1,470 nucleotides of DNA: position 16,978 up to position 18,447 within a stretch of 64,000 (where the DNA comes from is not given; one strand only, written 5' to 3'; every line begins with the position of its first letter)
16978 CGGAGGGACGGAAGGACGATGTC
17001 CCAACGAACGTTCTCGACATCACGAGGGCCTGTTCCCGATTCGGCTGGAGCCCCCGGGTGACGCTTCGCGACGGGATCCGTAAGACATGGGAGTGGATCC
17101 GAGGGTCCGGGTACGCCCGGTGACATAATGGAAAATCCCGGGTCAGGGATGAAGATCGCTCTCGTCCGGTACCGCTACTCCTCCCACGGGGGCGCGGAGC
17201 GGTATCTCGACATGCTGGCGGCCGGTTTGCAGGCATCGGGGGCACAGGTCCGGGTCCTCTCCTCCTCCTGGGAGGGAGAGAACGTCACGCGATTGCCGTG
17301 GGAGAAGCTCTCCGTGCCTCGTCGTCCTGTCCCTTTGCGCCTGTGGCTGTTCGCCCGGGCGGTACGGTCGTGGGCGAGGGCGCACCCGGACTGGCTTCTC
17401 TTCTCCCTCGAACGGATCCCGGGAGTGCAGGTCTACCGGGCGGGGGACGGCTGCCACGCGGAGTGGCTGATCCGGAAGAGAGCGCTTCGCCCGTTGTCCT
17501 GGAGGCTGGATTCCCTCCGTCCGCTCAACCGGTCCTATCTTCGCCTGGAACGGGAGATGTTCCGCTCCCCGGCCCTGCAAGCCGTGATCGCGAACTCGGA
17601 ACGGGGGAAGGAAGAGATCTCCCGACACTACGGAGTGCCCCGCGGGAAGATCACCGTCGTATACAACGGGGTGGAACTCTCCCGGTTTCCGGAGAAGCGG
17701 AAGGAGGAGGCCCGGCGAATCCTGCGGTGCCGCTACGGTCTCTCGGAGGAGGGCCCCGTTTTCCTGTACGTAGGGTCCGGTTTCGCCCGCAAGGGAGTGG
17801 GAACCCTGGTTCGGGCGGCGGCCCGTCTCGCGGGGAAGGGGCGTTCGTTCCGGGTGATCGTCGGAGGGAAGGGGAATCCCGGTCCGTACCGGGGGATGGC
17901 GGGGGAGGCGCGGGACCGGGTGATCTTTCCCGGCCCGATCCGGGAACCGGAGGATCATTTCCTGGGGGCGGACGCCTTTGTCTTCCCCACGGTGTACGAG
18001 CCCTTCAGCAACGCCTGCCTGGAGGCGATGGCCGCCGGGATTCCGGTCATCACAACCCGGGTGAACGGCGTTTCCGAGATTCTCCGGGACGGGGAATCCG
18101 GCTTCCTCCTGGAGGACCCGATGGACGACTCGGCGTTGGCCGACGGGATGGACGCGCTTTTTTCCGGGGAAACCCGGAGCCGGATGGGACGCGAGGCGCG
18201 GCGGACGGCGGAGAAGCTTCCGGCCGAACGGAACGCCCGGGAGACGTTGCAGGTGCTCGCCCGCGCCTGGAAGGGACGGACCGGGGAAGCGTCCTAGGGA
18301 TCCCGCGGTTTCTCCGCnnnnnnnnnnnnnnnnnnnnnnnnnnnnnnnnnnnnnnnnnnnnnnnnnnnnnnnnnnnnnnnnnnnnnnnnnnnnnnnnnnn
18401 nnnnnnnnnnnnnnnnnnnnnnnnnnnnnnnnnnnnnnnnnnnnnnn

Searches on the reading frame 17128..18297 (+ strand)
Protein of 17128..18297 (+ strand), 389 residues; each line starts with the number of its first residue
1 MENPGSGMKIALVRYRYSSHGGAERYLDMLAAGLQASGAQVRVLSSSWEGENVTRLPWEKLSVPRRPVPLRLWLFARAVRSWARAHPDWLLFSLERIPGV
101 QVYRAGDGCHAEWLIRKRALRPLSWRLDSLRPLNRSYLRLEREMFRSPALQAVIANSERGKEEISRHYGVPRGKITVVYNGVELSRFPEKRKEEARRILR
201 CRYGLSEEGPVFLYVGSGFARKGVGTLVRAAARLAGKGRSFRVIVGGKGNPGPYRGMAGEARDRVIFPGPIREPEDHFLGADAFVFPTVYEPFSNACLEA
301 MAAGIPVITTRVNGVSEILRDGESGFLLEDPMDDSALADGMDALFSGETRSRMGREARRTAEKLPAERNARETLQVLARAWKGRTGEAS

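Call 32: search_protein_families(library=pfam, proteins=[window:17128-18297:+], max_evalue=0.001)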
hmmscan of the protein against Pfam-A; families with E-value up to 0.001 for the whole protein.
window:17128-18297:+ (389 aa): 6 families
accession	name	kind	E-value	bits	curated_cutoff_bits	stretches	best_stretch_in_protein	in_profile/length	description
PF00534.26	Glycos_transf_1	-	2.6e-29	102.4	26.4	1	202-359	8-171/172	Glycosyl transferases group 1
PF13692.12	Glyco_trans_1_4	-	6.6e-28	98.2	27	1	210-345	2-140/142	Glycosyl transferases group 1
PF13439.12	Glyco_transf_4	-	1.1e-20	74.8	28.5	1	21-186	2-170/170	Glycosyltransferase Family 4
PF13579.12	Glyco_trans_4_4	-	3.8e-13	50.5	29.7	1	21-181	1-158/158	Glycosyl transferase 4-like domain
PF20706.3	GT4-conflict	-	4e-05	23.2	26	1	275-375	276-369/385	Family 4 Glycosyltransferase in conflict systems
PF13524.12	Glyco_trans_1_2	-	0.00026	21.4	25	1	298-362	68-130/144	Glycosyl transferase-like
